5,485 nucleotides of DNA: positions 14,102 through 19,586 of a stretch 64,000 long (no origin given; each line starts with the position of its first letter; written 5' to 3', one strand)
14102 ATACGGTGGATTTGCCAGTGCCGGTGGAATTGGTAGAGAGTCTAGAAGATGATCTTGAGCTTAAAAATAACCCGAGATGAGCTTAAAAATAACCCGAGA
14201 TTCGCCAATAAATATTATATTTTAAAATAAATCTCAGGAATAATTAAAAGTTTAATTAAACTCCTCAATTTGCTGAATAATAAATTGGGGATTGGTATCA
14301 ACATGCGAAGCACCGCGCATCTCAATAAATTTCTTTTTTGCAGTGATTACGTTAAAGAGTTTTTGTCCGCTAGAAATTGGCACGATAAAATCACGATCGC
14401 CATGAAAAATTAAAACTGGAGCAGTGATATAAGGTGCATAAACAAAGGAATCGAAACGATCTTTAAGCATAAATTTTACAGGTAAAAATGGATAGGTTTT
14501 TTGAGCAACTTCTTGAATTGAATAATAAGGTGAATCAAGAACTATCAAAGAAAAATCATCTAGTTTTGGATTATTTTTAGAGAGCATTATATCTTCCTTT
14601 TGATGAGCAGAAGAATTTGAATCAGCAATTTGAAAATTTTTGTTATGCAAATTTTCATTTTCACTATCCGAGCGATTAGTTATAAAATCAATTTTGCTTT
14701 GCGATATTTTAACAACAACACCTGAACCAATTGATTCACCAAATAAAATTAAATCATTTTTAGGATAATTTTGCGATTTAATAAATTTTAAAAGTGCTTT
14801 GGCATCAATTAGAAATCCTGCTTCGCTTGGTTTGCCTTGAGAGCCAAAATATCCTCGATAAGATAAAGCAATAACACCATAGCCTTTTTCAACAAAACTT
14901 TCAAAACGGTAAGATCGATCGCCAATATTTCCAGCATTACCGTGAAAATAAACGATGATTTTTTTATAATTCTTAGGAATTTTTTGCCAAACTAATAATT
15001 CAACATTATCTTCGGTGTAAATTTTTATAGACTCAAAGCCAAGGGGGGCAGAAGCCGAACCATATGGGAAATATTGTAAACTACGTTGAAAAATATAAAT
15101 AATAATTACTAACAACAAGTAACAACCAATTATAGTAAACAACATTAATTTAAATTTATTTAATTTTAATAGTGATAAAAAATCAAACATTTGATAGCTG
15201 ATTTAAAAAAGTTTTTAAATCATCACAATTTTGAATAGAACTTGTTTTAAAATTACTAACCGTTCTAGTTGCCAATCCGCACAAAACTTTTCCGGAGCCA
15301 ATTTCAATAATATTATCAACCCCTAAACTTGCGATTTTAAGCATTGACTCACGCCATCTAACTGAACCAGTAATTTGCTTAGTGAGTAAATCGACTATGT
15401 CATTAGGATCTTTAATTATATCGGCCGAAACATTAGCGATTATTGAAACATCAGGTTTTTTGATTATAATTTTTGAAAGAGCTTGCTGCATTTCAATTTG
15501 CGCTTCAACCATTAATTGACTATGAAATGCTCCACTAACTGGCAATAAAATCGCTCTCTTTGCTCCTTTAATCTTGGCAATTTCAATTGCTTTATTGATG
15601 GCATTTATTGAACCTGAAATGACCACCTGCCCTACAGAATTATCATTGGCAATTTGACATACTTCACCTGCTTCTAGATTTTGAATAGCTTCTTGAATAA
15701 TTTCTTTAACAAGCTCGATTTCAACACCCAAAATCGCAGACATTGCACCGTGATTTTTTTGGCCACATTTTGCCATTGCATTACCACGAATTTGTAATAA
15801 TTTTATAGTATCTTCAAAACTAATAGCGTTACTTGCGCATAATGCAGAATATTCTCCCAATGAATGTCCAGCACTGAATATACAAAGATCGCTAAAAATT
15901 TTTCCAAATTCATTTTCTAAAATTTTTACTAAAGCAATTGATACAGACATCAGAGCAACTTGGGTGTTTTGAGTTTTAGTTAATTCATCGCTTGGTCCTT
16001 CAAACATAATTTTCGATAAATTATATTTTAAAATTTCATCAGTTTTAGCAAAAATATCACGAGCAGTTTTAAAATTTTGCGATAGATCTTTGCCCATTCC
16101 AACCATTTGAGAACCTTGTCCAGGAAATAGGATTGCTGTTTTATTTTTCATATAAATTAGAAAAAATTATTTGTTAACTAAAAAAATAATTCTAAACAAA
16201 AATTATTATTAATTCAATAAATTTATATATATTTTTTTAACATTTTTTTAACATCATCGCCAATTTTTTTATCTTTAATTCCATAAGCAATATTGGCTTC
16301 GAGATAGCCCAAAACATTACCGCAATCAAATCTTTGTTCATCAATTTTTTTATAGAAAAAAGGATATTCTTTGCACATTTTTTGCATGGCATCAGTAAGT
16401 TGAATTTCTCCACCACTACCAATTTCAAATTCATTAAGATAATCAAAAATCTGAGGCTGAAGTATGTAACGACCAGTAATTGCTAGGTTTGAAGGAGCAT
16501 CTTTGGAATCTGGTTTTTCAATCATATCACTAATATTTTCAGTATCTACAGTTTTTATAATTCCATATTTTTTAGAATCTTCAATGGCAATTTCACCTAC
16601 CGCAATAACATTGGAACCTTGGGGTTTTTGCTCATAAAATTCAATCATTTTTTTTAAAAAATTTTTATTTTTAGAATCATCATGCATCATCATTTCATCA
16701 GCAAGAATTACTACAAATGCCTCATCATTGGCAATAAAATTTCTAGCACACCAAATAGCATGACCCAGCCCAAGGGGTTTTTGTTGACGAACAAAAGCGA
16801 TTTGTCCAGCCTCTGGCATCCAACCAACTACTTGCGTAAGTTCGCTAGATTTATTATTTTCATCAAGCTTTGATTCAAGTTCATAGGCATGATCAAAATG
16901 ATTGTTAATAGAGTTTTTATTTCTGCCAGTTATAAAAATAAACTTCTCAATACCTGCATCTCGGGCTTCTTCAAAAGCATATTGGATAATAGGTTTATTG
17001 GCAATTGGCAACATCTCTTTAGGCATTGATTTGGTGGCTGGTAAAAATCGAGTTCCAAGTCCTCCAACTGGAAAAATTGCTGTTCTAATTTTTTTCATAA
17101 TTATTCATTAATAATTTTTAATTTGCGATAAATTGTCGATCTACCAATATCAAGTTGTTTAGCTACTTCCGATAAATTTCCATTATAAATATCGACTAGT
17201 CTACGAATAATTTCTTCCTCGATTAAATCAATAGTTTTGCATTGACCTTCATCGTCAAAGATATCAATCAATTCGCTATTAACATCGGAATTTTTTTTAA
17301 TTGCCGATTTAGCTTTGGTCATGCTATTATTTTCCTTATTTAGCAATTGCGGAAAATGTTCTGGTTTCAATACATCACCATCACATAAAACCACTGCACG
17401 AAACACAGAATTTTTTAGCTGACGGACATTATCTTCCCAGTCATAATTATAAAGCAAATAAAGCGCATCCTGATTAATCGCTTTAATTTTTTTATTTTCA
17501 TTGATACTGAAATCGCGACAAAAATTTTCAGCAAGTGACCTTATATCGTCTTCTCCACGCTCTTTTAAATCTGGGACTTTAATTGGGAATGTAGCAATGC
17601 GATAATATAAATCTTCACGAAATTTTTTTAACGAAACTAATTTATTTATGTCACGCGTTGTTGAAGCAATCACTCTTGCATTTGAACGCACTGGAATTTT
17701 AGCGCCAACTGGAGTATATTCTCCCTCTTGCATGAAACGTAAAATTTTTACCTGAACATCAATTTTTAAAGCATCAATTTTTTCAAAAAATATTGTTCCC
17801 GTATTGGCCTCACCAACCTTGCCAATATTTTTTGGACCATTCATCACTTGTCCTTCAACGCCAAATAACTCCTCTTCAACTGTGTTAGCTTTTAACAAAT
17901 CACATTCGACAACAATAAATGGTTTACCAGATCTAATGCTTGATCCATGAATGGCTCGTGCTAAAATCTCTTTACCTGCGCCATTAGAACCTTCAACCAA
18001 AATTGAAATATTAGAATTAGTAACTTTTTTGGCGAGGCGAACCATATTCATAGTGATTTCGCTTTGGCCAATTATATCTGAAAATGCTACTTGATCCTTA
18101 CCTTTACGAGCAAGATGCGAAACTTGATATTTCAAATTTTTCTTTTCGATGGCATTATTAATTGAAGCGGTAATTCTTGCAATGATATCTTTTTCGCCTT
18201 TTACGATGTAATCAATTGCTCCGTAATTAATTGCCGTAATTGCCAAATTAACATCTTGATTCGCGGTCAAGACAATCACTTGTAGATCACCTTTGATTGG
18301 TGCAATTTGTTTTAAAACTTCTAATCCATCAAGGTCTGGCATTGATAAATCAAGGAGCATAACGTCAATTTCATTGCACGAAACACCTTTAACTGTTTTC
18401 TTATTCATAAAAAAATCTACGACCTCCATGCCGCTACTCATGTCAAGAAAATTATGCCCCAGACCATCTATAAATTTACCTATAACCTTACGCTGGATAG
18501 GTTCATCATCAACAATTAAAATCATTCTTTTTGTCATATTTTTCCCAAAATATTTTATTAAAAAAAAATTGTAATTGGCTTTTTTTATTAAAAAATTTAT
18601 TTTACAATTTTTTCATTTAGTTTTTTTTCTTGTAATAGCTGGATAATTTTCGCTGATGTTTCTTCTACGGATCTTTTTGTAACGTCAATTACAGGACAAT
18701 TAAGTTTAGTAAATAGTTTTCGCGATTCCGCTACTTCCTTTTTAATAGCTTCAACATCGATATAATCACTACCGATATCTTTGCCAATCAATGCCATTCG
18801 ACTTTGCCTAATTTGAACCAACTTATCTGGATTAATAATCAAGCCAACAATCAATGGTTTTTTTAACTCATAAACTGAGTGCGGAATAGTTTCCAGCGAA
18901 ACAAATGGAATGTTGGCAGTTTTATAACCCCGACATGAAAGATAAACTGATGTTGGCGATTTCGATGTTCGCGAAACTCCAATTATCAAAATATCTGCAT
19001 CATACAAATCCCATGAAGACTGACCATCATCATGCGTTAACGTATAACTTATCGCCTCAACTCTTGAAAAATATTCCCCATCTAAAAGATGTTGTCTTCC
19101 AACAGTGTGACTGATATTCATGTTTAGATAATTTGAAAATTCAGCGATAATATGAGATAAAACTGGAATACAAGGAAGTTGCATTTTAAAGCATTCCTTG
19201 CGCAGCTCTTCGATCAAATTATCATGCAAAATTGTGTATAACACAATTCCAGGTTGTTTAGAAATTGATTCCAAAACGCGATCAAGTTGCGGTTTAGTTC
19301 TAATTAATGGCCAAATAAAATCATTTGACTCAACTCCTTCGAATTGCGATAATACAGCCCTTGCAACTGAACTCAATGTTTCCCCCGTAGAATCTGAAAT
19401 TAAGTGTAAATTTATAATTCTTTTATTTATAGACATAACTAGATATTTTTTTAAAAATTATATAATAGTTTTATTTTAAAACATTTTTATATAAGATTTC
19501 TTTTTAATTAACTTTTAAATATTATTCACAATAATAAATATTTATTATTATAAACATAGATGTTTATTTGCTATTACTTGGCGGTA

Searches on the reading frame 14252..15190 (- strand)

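Call 8: search_protein_families(library=ncbifam, proteins=[window:14252-15190:-], max_evalue=0.1)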
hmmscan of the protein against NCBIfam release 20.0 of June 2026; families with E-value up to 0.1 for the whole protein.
window:14252-15190:- (312 aa): 10 families
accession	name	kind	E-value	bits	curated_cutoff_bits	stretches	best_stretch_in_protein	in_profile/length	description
NF047920.1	lactonase_UilS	equivalog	1.7e-09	37.8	400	2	233-299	199-264/285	UilS family quorum-quenching N-acyl-homoserine lactonase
NF050089.1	i_nPHAscl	equivalog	6.8e-07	28.6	300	1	255-311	229-287/288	intracellular short-chain-length polyhydroxyalkanoate depolymerase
NF011457.0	PRK14875.1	equivalog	0.011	14.7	307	0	66-166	122-219/372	acetoin dehydrogenase dihydrolipoyllysine-residue acetyltransferase subunit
NF052610.1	macro_16_ester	equivalog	0.014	14.8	420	1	254-297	221-263/281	alpha/beta fold macrolide esterase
TIGR02427.1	protocat_pcaD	equivalog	0.014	14.8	255.85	1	253-299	190-235/251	3-oxoadipate enol-lactonase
NF058580.1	lipase_V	equivalog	0.037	13.7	300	0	255-293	181-218/230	EstV family lipase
NF053518.1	DipepPtdsDpp5Prph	equivalog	0.047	12.2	900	0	227-282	570-614/655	dipeptidyl-peptidase Dpp5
NF058651.1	GESAG_HSLs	subfamily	0.057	12.5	430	1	74-160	65-151/296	GESAG motif subfamily hormone-sensitive lipase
NF041759.1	mac_hydro_EstT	equivalog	0.087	12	450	0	255-311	219-276/278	macrolide hydrolase EstT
NF058673.1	LipAdnlyCyLipJMY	equivalog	0.09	11.5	800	0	253-311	222-281/449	bifunctional lipase/adenylate cyclase LipJ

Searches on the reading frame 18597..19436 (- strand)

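Call 21: search_protein_families(library=pfam, proteins=[window:18597-19436:-], max_evalue=0.00001)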
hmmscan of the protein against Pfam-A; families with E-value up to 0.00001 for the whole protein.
window:18597-19436:- (279 aa): 1 family
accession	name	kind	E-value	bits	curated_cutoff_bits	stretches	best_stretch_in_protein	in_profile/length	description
PF03618.20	Kinase-PPPase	-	8.8e-86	288.1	23.5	1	10-265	1-256/256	Kinase/pyrophosphorylase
